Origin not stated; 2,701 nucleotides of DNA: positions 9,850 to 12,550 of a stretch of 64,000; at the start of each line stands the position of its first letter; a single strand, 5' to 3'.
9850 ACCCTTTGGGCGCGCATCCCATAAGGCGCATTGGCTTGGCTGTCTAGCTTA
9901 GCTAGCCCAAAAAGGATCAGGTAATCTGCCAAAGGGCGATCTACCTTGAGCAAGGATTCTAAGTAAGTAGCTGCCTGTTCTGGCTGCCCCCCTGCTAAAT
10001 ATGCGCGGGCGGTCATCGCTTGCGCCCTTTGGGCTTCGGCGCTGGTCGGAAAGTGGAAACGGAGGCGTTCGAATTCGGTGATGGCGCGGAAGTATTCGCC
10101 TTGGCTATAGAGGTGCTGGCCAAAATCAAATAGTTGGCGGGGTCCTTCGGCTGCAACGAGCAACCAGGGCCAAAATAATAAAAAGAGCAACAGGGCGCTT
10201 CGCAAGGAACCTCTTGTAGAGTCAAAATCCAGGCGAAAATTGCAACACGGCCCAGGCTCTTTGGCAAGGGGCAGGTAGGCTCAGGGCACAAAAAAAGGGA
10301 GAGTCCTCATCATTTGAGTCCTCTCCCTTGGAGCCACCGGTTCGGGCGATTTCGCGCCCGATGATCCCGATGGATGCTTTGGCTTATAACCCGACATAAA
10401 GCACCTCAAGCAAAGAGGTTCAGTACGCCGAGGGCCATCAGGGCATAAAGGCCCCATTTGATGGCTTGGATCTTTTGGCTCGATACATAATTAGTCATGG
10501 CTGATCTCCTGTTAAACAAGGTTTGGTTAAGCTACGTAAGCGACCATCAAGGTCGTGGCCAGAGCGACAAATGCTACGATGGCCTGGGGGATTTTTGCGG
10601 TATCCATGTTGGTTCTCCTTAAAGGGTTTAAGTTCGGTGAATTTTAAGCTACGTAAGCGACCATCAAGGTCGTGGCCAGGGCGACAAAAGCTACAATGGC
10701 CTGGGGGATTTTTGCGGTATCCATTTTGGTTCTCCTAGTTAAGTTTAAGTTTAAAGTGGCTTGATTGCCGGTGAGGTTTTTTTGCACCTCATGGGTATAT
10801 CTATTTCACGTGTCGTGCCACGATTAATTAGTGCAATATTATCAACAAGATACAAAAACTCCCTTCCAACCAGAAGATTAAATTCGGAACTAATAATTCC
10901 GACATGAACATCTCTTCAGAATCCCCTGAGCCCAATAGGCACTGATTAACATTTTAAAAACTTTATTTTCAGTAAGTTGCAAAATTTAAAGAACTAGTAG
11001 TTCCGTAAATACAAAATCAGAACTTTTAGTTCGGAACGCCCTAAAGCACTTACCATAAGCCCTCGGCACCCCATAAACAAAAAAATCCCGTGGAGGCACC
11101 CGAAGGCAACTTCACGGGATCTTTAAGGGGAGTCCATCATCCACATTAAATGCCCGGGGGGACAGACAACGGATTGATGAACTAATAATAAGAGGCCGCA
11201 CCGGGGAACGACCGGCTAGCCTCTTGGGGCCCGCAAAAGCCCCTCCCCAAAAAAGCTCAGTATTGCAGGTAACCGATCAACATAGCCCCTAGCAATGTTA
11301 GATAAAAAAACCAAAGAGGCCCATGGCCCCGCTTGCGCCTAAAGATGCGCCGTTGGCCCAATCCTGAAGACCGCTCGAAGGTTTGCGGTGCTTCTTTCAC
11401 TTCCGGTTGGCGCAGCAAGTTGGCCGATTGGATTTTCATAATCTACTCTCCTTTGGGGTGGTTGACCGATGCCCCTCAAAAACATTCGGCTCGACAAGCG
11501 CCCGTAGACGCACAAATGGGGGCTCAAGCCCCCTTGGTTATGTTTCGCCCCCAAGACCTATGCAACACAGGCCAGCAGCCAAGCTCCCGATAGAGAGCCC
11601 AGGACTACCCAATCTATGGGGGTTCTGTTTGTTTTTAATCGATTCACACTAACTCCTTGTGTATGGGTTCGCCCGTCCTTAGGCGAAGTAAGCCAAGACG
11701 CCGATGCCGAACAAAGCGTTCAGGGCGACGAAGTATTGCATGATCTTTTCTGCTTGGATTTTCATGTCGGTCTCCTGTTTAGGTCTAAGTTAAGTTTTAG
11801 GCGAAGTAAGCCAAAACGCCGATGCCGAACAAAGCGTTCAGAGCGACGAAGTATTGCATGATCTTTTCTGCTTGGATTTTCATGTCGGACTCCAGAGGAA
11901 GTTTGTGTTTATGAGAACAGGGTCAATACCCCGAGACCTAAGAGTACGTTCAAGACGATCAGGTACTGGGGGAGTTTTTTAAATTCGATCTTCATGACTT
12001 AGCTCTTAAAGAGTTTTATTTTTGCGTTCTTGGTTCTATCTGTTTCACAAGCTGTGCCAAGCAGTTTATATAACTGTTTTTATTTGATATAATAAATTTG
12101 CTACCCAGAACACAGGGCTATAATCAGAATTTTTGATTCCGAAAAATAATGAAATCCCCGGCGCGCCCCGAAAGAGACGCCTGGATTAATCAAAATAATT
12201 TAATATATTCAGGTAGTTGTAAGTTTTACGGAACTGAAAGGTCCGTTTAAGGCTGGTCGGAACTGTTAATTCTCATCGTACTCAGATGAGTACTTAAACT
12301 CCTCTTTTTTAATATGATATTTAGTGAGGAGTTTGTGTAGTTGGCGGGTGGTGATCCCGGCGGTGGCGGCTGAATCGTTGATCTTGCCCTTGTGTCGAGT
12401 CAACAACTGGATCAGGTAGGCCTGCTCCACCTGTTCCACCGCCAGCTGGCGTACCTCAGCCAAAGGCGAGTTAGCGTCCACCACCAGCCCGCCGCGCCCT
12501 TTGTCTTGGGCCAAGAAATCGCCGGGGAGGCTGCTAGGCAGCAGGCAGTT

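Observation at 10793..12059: Conserved 28-nt promoter block TGGCAC-N5-GTGAAA-Y-AGATA... upstream of both sORF operons: sigma-54-like -24 element, non-canonical -12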

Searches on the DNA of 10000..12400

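Call 21: search_rna_families(source=window, start=10000, end=12400, threshold=evalue, max_evalue=1)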
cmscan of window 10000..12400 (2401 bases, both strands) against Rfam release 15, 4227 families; matches with E-value up to 1: 0.
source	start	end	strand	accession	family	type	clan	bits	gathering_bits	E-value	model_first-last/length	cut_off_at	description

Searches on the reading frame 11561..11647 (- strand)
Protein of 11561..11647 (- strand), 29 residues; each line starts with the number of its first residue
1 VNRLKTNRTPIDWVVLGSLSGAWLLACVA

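Call 54: search_protein_families(library=ncbifam, max_evalue=1, proteins=[window:11561-11647:-])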
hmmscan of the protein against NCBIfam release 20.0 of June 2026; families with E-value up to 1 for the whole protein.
seq(29 aa): 0 families

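Call 55: search_protein_families(library=pfam, max_evalue=1, proteins=[window:11561-11647:-])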
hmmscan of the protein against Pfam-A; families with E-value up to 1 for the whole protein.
seq(29 aa): 1 family
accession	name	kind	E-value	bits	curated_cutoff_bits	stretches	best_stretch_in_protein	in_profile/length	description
PF19706.4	DUF6203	-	0.21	11.9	26.7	1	7-26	14-30/54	Family of unknown function (DUF6203)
